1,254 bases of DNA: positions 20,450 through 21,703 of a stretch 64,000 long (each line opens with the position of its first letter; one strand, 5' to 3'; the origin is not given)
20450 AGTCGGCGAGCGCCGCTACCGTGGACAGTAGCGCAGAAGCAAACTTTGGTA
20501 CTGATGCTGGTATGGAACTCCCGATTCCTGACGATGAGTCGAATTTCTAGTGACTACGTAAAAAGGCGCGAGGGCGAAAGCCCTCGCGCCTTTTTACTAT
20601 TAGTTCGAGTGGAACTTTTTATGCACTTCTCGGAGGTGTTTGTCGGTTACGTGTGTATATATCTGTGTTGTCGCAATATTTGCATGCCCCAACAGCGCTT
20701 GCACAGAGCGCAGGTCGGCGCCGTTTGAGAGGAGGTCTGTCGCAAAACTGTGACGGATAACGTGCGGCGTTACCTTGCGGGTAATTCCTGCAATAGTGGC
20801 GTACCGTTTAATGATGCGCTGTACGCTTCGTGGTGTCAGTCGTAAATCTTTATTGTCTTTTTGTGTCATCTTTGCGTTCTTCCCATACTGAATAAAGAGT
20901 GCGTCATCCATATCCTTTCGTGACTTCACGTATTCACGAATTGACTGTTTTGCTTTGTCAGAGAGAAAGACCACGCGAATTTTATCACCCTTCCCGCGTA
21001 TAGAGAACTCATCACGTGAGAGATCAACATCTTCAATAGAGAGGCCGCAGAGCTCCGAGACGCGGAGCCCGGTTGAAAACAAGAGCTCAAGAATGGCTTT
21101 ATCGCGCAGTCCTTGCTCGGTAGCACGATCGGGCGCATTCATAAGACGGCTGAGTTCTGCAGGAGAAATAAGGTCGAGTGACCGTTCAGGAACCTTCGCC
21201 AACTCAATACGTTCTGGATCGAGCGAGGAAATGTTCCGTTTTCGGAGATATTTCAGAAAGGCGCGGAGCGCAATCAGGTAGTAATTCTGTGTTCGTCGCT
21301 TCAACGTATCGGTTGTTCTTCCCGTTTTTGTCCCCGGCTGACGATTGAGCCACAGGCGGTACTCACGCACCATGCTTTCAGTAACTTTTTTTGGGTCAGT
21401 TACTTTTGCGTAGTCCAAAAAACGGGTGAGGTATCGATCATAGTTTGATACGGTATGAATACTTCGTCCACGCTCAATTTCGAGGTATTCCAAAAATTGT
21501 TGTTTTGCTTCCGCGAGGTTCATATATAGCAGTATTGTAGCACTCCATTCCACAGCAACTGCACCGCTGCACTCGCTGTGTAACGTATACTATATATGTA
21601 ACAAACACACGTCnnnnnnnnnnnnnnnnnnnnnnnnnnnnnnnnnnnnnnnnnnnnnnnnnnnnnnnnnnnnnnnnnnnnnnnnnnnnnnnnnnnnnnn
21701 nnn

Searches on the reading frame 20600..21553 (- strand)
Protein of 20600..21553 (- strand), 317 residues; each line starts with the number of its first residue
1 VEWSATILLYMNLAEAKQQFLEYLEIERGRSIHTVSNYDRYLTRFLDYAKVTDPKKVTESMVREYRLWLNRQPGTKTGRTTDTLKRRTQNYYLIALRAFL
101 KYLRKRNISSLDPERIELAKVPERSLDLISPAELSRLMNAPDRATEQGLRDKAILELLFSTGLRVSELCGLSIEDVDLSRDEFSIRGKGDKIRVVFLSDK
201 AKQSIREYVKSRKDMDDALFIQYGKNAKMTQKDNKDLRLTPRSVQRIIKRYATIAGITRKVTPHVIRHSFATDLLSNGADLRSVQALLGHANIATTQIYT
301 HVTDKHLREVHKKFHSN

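Call 58: search_protein_families(library=pfam, proteins=[window:20600-21553:-], max_evalue=0.0001)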
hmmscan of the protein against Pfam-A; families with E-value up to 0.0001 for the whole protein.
window:20600-21553:- (317 aa): 4 families
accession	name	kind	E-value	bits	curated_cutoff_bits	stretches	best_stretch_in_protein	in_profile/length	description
PF00589.27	Phage_integrase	-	2e-47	161.6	27.1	1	130-306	4-172/172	Phage integrase family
PF02899.23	Phage_int_SAM_1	-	7.2e-14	52.3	22.3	1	18-106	2-82/83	Phage integrase, N-terminal SAM-like domain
PF13495.12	Phage_int_SAM_4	-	3.2e-09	37.5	27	0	18-73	3-57/85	Phage integrase, N-terminal SAM-like domain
PF13102.12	Phage_int_SAM_5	-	5.4e-07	30.3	22.3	1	22-113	8-92/98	Phage integrase SAM-like domain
